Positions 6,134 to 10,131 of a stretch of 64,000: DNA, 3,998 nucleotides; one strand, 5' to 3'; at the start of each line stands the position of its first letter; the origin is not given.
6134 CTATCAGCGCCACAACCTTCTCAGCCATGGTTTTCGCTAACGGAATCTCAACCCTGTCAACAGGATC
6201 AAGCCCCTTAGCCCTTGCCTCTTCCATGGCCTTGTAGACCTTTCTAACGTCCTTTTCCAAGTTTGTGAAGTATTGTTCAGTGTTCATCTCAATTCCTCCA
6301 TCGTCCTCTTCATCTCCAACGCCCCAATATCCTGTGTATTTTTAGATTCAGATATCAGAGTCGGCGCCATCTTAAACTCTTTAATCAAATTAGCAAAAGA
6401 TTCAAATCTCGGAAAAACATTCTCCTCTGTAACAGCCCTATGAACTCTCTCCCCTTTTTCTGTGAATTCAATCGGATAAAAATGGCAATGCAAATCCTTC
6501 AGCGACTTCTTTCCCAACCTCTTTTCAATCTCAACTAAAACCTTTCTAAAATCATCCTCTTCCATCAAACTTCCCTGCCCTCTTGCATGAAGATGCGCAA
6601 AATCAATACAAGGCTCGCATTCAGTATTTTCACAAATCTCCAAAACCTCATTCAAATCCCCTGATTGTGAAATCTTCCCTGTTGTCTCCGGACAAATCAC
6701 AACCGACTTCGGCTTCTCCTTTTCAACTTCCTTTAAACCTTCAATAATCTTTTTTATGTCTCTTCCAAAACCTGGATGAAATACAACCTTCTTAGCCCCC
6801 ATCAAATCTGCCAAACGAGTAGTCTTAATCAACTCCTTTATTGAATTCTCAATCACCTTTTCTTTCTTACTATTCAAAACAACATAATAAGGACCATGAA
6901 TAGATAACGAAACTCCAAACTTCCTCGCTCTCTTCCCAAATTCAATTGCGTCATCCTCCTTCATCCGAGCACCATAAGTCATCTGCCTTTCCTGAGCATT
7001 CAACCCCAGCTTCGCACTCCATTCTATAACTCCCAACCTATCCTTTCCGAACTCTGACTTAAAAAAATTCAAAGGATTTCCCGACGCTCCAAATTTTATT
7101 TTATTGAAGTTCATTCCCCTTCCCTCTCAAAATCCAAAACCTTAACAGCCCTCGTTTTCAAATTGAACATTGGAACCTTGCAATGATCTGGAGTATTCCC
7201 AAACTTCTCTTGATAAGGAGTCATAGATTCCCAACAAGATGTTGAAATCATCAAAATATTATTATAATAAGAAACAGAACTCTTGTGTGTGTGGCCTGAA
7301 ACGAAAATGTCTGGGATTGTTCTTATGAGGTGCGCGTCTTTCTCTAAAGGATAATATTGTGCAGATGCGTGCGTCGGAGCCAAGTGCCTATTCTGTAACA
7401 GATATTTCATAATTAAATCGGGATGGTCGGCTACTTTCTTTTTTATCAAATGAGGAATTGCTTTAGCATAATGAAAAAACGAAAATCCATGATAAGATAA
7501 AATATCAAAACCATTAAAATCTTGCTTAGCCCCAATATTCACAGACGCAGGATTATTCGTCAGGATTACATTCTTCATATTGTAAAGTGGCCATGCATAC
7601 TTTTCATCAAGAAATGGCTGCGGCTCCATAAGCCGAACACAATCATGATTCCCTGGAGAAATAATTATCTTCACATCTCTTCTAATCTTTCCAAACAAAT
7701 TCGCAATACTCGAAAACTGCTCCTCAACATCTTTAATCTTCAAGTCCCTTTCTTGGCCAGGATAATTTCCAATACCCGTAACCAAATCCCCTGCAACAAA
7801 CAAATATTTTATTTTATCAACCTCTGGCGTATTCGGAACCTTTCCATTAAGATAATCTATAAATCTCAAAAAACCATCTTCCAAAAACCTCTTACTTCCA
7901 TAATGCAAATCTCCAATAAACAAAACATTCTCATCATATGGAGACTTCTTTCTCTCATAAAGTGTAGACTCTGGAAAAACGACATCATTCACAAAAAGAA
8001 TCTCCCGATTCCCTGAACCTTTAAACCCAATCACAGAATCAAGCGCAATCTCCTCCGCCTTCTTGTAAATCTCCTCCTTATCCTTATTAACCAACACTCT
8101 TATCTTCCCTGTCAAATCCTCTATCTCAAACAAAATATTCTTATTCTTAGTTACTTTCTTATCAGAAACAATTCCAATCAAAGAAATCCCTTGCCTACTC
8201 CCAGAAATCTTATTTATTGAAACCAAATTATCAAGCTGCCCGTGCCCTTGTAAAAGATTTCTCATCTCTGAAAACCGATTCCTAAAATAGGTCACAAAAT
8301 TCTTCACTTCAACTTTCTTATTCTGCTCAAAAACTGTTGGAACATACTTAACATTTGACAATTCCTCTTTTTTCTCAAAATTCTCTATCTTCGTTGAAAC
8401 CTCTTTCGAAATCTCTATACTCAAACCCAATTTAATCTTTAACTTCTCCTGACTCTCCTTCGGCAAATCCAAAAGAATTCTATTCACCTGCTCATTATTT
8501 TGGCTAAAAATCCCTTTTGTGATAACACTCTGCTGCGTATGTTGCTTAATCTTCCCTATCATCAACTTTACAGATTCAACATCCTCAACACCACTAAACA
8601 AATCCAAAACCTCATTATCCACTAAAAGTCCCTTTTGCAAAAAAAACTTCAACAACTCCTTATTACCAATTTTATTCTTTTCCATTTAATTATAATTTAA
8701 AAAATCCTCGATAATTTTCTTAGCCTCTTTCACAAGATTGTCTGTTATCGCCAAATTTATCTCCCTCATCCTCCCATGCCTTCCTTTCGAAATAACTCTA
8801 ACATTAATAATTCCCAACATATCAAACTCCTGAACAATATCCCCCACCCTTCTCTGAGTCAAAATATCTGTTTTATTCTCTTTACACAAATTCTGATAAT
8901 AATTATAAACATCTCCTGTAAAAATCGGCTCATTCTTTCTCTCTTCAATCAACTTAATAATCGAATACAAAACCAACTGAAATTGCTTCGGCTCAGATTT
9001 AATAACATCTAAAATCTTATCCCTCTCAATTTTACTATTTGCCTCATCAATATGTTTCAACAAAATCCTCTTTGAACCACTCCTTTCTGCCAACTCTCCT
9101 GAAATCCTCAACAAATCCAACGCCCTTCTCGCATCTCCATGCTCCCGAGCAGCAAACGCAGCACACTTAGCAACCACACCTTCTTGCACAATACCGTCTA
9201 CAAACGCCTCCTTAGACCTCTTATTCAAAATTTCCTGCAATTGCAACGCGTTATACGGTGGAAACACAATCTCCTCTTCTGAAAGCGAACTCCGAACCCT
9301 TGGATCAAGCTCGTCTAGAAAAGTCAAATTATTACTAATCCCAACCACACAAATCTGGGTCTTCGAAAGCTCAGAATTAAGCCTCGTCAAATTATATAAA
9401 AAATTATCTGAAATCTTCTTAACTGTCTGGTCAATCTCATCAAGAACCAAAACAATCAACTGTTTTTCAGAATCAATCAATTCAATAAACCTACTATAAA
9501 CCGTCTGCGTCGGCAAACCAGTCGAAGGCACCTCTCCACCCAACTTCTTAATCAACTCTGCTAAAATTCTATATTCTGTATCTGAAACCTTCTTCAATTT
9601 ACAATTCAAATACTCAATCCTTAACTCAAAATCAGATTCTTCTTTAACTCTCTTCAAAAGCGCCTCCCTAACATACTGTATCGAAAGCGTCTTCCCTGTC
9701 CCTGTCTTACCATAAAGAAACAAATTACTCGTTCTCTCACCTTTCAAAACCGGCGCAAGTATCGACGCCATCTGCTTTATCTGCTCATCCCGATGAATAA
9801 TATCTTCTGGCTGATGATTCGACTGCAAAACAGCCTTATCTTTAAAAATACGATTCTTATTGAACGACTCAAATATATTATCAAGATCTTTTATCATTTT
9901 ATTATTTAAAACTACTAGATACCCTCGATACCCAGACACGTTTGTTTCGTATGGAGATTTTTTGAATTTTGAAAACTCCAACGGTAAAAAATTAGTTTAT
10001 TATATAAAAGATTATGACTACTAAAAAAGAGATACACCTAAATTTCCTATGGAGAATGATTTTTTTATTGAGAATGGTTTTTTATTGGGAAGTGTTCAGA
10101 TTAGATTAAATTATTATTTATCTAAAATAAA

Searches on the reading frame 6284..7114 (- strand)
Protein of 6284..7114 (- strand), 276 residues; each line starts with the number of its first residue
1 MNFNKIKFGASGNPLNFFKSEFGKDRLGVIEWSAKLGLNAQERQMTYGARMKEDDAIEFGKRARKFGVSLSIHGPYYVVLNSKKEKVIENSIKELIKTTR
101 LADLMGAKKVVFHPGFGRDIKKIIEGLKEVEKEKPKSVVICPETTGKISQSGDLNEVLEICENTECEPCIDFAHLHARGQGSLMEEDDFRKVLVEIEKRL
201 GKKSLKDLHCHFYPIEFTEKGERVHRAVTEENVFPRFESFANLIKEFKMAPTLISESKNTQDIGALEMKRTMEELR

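Call 65: search_protein_families(library=pfam, proteins=[window:6284-7114:-], max_evalue=0.0001)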
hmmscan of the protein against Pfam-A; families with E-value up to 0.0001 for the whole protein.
window:6284-7114:- (276 aa): 2 families
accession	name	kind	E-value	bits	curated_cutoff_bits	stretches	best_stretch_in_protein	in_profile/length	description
PF01261.30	AP_endonuc_2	-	3.5e-25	89.6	31.1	1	31-263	2-234/249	Xylose isomerase-like TIM barrel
PF03851.20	UvdE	-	3.4e-08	33.5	24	1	56-179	88-216/275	UV-endonuclease UvdE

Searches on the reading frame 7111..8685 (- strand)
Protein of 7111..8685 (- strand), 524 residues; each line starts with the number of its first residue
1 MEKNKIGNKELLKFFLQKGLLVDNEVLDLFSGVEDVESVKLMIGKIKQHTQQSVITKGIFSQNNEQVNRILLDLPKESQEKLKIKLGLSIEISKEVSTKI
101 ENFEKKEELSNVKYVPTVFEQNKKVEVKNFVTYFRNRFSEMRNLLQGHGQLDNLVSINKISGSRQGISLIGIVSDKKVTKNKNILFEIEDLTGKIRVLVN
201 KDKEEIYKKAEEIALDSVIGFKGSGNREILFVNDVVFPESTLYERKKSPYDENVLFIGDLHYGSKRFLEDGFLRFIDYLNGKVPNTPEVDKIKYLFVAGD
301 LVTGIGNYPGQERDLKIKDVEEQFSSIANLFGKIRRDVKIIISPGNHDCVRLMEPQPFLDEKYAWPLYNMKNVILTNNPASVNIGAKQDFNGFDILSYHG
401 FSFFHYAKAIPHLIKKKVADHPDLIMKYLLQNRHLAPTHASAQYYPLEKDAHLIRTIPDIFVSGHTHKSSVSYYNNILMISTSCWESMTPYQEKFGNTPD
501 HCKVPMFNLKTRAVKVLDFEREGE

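Call 65: search_protein_families(library=pfam, proteins=[window:7111-8685:-], max_evalue=0.0001)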
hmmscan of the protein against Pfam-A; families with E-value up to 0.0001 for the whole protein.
window:7111-8685:- (524 aa): 3 families
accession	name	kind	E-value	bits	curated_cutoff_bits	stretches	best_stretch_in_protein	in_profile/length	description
PF00149.33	Metallophos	-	4.7e-11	43.9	21.5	1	254-468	3-190/191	Calcineurin-like phosphoesterase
PF04042.21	DNA_pol_E_B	-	9.3e-10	38.7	29.1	1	255-470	2-208/210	DNA polymerase alpha/epsilon subunit B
PF01336.31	tRNA_anti-codon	-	2.6e-06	27.7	27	1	168-224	2-56/75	OB-fold nucleic acid binding domain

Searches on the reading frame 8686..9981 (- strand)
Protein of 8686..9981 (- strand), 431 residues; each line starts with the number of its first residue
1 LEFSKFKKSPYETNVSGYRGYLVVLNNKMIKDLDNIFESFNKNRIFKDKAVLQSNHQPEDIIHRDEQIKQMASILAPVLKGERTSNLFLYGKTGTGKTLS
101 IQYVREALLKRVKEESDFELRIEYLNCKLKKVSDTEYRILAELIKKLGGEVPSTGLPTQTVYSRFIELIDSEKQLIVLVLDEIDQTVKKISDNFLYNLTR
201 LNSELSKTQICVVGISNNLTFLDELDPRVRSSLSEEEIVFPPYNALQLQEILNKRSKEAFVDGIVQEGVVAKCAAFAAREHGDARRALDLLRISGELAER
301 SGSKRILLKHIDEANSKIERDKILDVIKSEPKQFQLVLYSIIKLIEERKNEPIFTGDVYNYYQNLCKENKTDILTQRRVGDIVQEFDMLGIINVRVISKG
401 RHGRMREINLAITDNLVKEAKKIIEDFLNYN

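Call 65: search_protein_families(library=pfam, proteins=[window:8686-9981:-], max_evalue=0.0001)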
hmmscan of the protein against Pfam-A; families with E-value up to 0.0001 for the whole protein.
window:8686-9981:- (431 aa): 8 families
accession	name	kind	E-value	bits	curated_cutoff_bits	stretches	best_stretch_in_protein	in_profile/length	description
PF09079.17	Cdc6_C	-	4.7e-27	94.2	25.1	1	325-420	1-96/96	CDC6, C terminal winged helix domain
PF22703.2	Cdc6_lid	-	1e-24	86.6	27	1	250-315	2-67/68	Cdc6 AAA+ ATPase-type lid domain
PF13401.12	AAA_22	-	3.1e-11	44.1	27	1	85-214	6-122/130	AAA domain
PF13191.12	AAA_16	-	1.4e-09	39.1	32.6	1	62-211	3-165/167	AAA ATPase domain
PF00004.35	AAA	-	1.1e-06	29.5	21.2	1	88-240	2-129/131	ATPase family associated with various cellular activities (AAA)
PF01637.24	ATPase_2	-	1.7e-05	25.2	33.2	1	64-213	4-151/225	ATPase domain predominantly from Archaea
PF05621.17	TniB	-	1.8e-05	24.7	22.4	1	75-223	26-170/189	Bacterial TniB protein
PF22606.2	Cdc6-ORC-like_ATPase_lid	-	2e-05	24.8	27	1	243-299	1-57/60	Cdc6/ORC-like, ATPase lid domain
